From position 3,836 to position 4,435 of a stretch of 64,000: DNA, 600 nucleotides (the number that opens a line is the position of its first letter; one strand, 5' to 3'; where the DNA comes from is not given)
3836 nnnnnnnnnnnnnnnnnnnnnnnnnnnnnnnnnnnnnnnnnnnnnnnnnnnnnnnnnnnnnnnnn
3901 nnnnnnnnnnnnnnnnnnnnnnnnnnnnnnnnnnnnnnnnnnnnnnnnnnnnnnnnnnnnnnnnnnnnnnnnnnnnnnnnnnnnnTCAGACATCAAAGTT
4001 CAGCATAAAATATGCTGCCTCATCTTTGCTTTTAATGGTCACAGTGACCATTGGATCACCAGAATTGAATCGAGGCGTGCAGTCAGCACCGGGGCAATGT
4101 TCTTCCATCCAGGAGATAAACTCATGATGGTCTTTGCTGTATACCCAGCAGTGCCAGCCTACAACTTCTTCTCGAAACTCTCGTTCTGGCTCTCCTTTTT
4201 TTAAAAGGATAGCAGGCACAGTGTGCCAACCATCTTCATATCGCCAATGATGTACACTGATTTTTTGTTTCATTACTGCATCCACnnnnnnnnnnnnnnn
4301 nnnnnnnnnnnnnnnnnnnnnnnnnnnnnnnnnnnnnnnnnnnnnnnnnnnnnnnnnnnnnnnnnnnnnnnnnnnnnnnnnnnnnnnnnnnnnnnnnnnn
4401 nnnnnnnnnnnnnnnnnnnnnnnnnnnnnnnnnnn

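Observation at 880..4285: Tandem array of ~11 small genes sharing a conserved C-terminal tail (...F-x-N-K-[DE]-[DE]-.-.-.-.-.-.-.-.-[SGA])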

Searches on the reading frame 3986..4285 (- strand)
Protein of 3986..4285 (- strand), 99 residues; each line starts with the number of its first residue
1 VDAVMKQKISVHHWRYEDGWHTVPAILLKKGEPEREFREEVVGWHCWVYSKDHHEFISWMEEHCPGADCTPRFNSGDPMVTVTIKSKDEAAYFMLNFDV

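Call 9: search_protein_families(library=pfam, max_evalue=0.01, proteins=[window:3986-4285:-])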
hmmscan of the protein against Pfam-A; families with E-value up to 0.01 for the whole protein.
window:3986-4285:- (99 aa): 0 families

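Call 60: predict_structure(alignment_id=A6)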
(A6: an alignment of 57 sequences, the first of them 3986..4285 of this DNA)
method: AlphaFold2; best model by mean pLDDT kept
length: 99 residues; sequences in the alignment: 57
mean_pLDDT: 93.6   pTM: 0.79
mean pLDDT of the five models: 93.6, 92.6, 92.1, 91.7, 90.4
residues with pLDDT >= 90: 89; 70-90: 7; 50-70: 2; < 50: 1
segments of 3 or more residues with pLDDT < 50: none
pLDDT, mean of each block of 10 residues (from residue 1): 77 97 93 93 97 96 98 95 98 93
secondary structure, 60 per line:
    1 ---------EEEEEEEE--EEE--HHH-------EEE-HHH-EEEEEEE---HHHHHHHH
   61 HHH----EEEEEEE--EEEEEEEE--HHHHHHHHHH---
elements in order: E10-17 E20-22 E35-37 E43-49 H53-63 E68-74 E77-84 H87-96
